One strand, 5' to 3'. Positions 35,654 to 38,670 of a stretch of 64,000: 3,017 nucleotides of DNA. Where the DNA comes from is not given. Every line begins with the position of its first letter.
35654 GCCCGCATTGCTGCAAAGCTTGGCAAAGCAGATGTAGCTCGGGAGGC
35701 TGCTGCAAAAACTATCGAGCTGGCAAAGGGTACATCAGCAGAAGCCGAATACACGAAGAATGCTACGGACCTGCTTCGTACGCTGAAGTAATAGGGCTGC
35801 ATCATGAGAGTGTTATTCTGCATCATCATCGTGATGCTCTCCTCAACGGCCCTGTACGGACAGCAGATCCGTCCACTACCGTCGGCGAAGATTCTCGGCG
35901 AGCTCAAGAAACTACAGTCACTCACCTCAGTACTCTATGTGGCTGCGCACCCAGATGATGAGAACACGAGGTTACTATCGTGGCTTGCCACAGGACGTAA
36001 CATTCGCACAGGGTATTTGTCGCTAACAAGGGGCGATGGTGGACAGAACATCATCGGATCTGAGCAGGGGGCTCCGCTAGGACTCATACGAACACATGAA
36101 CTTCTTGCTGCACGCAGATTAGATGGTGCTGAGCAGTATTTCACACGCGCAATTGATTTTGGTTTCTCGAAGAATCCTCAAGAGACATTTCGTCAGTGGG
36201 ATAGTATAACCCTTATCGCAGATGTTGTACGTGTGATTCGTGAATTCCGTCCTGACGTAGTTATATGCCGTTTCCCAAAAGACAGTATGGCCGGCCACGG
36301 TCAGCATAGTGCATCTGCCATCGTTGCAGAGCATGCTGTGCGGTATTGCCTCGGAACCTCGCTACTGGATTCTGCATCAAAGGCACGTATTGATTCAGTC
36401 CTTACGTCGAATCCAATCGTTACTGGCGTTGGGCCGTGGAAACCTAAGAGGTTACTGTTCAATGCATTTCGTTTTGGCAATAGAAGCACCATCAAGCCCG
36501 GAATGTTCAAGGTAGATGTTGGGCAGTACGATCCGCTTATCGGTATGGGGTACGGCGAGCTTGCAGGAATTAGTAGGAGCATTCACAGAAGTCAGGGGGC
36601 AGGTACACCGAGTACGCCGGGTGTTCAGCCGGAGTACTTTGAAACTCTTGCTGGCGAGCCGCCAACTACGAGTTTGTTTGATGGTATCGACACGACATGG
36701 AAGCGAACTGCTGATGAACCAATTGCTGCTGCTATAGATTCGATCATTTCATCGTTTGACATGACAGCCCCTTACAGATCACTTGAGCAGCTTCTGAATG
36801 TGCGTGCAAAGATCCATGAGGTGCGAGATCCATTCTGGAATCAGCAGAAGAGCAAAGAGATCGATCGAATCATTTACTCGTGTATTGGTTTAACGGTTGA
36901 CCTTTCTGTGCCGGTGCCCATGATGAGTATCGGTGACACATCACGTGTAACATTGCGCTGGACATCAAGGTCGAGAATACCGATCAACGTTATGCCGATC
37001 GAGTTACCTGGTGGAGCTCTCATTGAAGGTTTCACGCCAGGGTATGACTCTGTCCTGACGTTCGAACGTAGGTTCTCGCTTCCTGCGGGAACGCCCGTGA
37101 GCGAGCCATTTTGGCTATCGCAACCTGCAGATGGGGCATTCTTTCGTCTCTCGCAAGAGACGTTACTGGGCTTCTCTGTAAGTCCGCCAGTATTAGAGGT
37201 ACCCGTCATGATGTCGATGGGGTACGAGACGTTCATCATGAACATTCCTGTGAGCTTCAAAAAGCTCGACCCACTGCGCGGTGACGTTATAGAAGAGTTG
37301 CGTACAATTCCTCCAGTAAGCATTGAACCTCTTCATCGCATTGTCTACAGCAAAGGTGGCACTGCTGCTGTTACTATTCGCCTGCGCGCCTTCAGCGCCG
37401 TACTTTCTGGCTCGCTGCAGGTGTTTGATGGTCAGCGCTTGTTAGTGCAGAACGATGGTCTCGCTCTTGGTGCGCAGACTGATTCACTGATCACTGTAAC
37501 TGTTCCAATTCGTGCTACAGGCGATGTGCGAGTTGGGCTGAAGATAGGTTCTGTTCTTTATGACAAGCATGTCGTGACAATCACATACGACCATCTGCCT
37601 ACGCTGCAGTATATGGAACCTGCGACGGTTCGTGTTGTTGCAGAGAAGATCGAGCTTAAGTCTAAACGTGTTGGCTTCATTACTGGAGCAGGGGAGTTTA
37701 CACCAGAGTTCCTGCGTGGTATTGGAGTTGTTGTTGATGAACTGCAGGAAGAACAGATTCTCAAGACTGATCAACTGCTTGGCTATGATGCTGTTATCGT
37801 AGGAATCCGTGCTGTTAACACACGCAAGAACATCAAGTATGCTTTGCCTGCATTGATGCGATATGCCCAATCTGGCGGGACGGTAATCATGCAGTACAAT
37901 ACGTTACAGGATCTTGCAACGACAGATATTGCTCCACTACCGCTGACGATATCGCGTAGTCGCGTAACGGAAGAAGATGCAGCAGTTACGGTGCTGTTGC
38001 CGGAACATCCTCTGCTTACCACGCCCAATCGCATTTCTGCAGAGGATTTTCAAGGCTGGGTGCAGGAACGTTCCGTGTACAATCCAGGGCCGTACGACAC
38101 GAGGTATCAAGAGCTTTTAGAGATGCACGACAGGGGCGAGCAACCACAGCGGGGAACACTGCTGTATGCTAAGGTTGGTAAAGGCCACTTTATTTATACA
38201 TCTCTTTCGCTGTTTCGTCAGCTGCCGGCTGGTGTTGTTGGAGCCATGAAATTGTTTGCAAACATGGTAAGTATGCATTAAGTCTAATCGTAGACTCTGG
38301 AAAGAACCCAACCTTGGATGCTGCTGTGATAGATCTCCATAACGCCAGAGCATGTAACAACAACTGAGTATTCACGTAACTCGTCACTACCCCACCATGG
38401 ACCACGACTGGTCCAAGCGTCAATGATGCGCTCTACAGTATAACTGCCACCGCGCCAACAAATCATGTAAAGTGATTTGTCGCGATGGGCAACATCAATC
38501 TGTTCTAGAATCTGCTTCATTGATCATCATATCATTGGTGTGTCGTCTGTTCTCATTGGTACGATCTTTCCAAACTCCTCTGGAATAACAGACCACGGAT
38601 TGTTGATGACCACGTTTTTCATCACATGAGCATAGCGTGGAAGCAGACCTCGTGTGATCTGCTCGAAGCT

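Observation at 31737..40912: Candidate undescribed damage-inducible mutagenesis system: HTH-UmuD regulator, split ImuB, ImuB-C, detached DnaE2 and divergent AlkB, without ImuA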

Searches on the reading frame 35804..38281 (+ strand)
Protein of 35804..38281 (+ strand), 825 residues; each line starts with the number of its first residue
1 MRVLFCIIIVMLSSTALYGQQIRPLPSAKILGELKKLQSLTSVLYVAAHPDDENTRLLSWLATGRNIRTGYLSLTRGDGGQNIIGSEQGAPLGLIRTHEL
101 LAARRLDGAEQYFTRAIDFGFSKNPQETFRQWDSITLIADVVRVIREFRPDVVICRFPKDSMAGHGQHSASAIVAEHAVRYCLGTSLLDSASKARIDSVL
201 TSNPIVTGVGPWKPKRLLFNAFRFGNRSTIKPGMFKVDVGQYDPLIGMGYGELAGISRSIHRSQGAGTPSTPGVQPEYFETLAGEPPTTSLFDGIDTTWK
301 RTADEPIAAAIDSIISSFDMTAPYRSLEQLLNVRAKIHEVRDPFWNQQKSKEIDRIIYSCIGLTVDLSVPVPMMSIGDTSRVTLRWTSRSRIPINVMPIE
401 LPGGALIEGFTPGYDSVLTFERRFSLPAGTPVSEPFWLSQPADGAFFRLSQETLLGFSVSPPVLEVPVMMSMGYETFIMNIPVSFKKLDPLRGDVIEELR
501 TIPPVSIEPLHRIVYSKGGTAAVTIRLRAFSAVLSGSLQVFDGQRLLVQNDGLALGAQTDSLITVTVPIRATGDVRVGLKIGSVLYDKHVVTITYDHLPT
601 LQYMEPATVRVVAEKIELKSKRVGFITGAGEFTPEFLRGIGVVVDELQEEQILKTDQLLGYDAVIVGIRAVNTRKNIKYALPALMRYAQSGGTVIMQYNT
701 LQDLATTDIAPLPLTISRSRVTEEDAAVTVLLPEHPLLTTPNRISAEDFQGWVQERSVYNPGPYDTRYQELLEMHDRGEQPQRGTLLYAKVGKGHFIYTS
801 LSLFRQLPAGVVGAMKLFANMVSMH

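Call 3: search_protein_families(library=pfam, proteins=[window:35804-38281:+], max_evalue=0.01)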
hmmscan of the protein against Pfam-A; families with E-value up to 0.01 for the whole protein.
window:35804-38281:+ (825 aa): 1 family
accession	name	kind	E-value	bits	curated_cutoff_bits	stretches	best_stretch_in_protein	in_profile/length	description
PF02585.22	PIG-L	-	5.1e-15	56.5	28.2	1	44-178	1-128/129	GlcNAc-PI de-N-acetylase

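Call 4: search_protein_families(library=ncbifam, proteins=[window:35804-38281:+], max_evalue=0.01)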
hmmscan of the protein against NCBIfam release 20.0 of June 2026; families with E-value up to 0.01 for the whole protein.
window:35804-38281:+ (825 aa): 4 families
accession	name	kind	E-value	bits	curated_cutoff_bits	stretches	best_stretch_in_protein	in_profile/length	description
TIGR03446.1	mycothiol_Mca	equivalog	0.00011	21.9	277.15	1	44-155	4-127/283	mycothiol conjugate amidase Mca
TIGR03445.1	mycothiol_MshB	equivalog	0.00015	21.7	224.35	1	44-181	1-154/284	N-acetyl-1-D-myo-inositol-2-amino-2-deoxy-alpha-D-glucopyranoside deacetylase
TIGR04001.1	thiol_BshB1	equivalog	0.00016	21.5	182.5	1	42-178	3-121/226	bacillithiol biosynthesis deacetylase BshB1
TIGR04000.1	thiol_BshB2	equivalog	0.0032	17.1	195.25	1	43-180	3-135/217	bacillithiol biosynthesis deacetylase BshB2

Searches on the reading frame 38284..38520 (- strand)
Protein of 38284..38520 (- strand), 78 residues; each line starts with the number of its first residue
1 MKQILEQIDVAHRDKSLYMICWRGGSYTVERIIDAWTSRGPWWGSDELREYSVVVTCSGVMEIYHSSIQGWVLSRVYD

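Call 3: search_protein_families(library=pfam, proteins=[window:38284-38520:-], max_evalue=0.01)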
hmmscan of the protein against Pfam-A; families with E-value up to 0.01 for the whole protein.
window:38284-38520:- (78 aa): 2 families
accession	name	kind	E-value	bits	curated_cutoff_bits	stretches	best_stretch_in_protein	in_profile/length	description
PF20114.4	DUF6504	-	3.7e-05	24.3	24.2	1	21-76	31-101/103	Domain of unknown function (DUF6504)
PF21874.1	CofJ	-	0.0074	16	27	1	16-42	25-51/296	CofJ protein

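Call 4: search_protein_families(library=ncbifam, proteins=[window:38284-38520:-], max_evalue=0.01)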
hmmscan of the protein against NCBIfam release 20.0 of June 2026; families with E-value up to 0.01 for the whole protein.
window:38284-38520:- (78 aa): 0 families

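Call 39: search_solved_structures(query=A2, max_evalue=10, show_alignments=3)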
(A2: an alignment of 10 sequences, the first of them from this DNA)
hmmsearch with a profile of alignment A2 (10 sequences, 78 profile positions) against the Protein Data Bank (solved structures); distinct sequences matched with E-value up to 10: 6.
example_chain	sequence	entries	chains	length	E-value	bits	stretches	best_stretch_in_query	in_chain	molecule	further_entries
8e04_A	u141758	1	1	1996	0.8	12.7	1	42-70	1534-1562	Leucine-rich repeat serine/threonine-protein kinase 1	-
8e05_A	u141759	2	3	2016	0.81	12.7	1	42-70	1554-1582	Leucine-rich repeat serine/threonine-protein kinase 1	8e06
8fac_A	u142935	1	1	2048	0.83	12.6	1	42-70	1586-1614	Leucine-rich repeat serine/threonine-protein kinase 1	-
3v71_A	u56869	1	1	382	1.4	12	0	45-69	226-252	Puf (Pumilio/fbf) domain-containing protein 7, confirmed by transcript evidence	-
3s2r_A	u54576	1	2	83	1.4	11.9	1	12-28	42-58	AT5g51720/MIO24_14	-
3s2q_A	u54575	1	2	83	1.4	11.9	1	12-28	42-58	AT5g51720/MIO24_14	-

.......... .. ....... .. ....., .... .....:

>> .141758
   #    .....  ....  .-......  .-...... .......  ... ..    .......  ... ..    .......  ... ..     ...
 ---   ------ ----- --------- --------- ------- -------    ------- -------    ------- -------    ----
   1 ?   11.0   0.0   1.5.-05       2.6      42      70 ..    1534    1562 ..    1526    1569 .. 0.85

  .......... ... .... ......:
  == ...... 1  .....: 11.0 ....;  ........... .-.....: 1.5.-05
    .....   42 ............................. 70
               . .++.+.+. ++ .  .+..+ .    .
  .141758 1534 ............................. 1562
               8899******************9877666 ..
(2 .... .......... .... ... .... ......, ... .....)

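Call 40: find_homologous_proteins(query=A2, max_evalue=0.001)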
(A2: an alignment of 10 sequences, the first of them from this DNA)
Query A2 (10 sequences) (78 aa, profile of the alignment): 53 proteins with E <= 0.001 among 430 candidates.
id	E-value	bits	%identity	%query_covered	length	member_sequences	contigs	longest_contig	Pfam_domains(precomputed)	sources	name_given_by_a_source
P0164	1.4e-40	155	74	100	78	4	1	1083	PF20114.5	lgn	-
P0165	2.1e-40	154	68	100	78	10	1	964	PF20114.5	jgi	jgi:hypothetical protein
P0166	4.9e-40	153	60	100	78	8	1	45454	PF20114.5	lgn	-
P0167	9.6e-40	152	62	100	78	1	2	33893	PF20114.5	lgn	-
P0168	1.2e-39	152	62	100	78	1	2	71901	PF20114.5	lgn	-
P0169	3.0e-39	150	59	100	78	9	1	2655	PF20114.5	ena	-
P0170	8.7e-39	149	67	100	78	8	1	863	PF20114.5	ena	-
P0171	1.1e-38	149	60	100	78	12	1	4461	PF20114.5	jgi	jgi:hypothetical protein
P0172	1.3e-38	148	62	100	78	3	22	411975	PF20114.5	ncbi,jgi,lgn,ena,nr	ncbi:MAG: hypothetical protein FJ211_04555 [Ignavibacteria bacterium]|nr:hypothetical protein [Ignav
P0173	2.6e-38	147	56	100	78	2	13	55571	PF20114.5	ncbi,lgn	-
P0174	2.7e-38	147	59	100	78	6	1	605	PF20114.5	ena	-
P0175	7.4e-38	146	61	100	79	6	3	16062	PF20114.5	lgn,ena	-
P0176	1.1e-37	145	58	100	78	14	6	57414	PF20114.5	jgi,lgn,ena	-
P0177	1.1e-37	145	58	100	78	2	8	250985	-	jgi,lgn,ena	-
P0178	3.6e-37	144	91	100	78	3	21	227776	-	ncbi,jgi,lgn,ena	ncbi:MAG: hypothetical protein RLZZ273_804 [Bacteroidota bacterium]|jgi:hypothetical protein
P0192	1.0e-23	101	42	100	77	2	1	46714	PF20114.5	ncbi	-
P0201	2.3e-21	93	48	100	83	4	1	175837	PF20114.5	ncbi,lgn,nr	ncbi:MAG: hypothetical protein HYX66_05805 [Ignavibacteria bacterium]|nr:hypothetical protein [Ignav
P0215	1.4e-9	55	30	100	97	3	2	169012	-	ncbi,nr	ncbi:MAG: hypothetical protein VX733_09660 [Candidatus Latescibacterota bacterium]|nr:hypothetical p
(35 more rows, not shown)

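Call 62: search_protein_families(library=phrogs, proteins=[window:38284-38520:-], max_evalue=0.001)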
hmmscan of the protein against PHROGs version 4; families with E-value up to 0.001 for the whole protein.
window:38284-38520:- (78 aa): 0 families

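Call 68: predict_structure(alignment_id=A5)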
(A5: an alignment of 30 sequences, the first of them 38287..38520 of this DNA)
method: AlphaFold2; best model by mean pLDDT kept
length: 78 residues; sequences in the alignment: 30
mean_pLDDT: 93.6   pTM: 0.81
mean pLDDT of the five models: 93.6, 93.3, 92.1, 91.4, 85.6
residues with pLDDT >= 90: 67; 70-90: 10; 50-70: 1; < 50: 0
segments of 3 or more residues with pLDDT < 50: none
pLDDT, mean of each block of 10 residues (from residue 1): 90 93 96 96 91 96 95 92
secondary structure, 60 per line:
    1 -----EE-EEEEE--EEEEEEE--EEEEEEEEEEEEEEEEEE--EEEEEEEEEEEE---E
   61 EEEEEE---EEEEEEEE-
elements in order: E9-13 E16-22 E25-42 E45-56 E60-66 E70-77

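Call 71: fold_search(model_id=the predicted structure, library=pdb)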
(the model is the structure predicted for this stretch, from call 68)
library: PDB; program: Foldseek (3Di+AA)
matches with E <= 10: 473; with E <= 0.001: 0
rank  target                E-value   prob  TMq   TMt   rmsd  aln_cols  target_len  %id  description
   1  9rvu_HI               2.3e-01  0.54  0.37  0.26   7.1        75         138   13  in situ S. pombe hibernating ribosome after 7 days of glucose depletion (released 2026-04-01)
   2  1xtd                  2.3e-01  0.47  0.36  0.24   6.5        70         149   17  Structural Analysis of Leishmania mexicana eukaryotic initiation factor 5a (released 2004-10-26)
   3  8t2x_eI               5.7e-01  0.25  0.35  0.23   8.8        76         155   12  Hypomethylated yeast 80S bound with cycloheximide, P-site tRNA, A-site tRNA, messenger RNA and eIF5A, PRE (released 2024-12-11)
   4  1bkb                  6.0e-01  0.30  0.37  0.26   7.6        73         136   16  INITIATION FACTOR 5A FROM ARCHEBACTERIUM PYROBACULUM AEROPHILUM (released 1998-11-04)
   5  6q84_C                6.3e-01  0.30  0.34  0.23   5.1        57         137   12  Crystal structure of RanGTP-Pdr6-eIF5A export complex (released 2019-05-01)
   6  6hjl_C                6.7e-01  0.72  0.41  0.37   5.4        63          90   13  Affimer:BclxL (released 2020-03-18)
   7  8g5y_5A               7.9e-01  0.35  0.39  0.26   5.3        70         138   14  mRNA decoding in human is kinetically and structurally distinct from bacteria (IC state) (released 2023-04-19)
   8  1v2b_B                8.4e-01  0.28  0.33  0.21   4.3        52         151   12  Crystal Structure of PsbP Protein in the Oxygen-Evolving Complex of Photosystem II from Higher Plants (released 2004-05-18)
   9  8y0w_5                8.9e-01  0.18  0.31  0.23   6.5        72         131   10  dormant ribosome with eIF5A, eEF2 and SERBP1 (released 2024-02-07)
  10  1sr9_B                8.9e-01  0.13  0.31  0.07   7.8        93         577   10  Crystal Structure of LeuA from Mycobacterium tuberculosis (released 2004-05-18)
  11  7oyc_11               9.9e-01  0.23  0.35  0.25   6.8        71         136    8  Cryo-EM structure of the Xenopus egg 80S ribosome (released 2022-07-20)
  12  8bn3_eI               9.9e-01  0.20  0.33  0.22   6.1        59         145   14  Yeast 80S, ES7s delta, eIF5A, Stm1 containing (released 2024-01-10)
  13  4rti                  9.9e-01  0.16  0.29  0.16   5.6        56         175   14  The crystal structure of PsbP from Spinacia oleracea (released 2015-03-11)
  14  4rth_A                9.9e-01  0.13  0.29  0.17   9.3        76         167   12  The crystal structure of PsbP from Zea mays (released 2015-03-11)
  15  6hjl_G                1.1e+00  0.57  0.41  0.37   5.3        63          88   13  Affimer:BclxL (released 2020-03-18)
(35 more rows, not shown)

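Call 88: find_encoding_contigs(protein=P0192, flank=7000, max_places=1)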
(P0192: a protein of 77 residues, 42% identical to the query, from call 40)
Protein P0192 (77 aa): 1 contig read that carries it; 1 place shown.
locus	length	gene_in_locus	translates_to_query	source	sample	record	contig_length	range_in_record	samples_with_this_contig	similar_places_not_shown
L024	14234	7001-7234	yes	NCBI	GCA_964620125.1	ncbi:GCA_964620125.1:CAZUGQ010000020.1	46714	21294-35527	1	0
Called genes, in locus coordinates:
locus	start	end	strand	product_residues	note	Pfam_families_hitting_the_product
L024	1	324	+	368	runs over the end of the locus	PF12679:ABC2_membrane_2, PF12698:ABC2_membrane_3, PF01061:ABC2_membrane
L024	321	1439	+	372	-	-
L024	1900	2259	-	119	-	-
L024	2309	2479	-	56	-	-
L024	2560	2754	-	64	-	-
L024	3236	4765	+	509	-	-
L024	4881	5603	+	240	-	PF12844:HTH_19 (faint), PF13560:HTH_31 (weak), PF01381:HTH_3, PF00717:Peptidase_S24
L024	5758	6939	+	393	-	-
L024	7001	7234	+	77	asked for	PF20114:DUF6504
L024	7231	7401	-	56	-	-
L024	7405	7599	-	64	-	-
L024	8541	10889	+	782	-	-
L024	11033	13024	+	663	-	PF12161:HsdM_N, PF02384:N6_Mtase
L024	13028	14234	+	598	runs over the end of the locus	PF03235:GmrSD_N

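Call 89: find_encoding_contigs(protein=P0201, flank=7000, max_places=1)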
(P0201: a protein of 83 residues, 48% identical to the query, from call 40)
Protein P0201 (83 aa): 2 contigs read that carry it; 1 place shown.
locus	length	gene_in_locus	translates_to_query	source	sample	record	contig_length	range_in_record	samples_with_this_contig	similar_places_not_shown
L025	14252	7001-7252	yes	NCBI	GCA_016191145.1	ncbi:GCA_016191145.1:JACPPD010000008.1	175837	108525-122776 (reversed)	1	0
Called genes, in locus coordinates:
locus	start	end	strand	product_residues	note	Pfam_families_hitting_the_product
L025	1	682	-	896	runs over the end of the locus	PF00690:Cation_ATPase_N, PF00122:E1-E2_ATPase, PF13246:Cation_ATPase, PF00702:Hydrolase, PF00689:Cation_ATPase_C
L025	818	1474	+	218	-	PF00872:Transposase_mut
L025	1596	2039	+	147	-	-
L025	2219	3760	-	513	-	-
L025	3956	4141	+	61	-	-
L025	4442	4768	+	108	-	-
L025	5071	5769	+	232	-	PF01381:HTH_3 (faint), PF00717:Peptidase_S24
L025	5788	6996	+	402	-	-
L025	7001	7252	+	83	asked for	PF20114:DUF6504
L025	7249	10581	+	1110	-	PF02811:PHP, PF07733:DNA_pol3_alpha, PF17657:DNA_pol3_finger, PF14579:HHH_6, PF01336:tRNA_anti-codon (faint)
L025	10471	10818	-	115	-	PF10639:TMEM234 (weak)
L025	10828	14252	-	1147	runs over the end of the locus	PF13779:DUF4175 (faint)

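Call 90: find_encoding_contigs(protein=P0215, flank=7000, max_places=1)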
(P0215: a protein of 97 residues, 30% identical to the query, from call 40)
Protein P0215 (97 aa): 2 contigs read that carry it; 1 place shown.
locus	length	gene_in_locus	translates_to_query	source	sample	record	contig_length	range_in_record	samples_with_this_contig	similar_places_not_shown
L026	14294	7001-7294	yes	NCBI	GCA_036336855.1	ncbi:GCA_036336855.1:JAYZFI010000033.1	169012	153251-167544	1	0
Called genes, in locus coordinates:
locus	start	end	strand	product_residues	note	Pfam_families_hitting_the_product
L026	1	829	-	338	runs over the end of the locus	PF00528:BPD_transp_1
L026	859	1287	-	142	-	-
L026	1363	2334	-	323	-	PF05721:PhyH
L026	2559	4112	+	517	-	PF00474:SSF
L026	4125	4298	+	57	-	-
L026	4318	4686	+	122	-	-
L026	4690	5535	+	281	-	PF05721:PhyH (faint)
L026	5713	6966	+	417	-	PF00817:IMS (weak)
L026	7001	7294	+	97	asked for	-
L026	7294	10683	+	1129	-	PF02811:PHP, PF07733:DNA_pol3_alpha, PF17657:DNA_pol3_finger, PF14579:HHH_6, PF01336:tRNA_anti-codon (weak)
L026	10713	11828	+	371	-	PF04055:Radical_SAM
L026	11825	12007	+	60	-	-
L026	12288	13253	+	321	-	PF01261:AP_endonuc_2 (weak), PF03786:UxuA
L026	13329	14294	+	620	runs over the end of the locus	PF00920:ILVD_EDD_N, PF24877:ILV_EDD_C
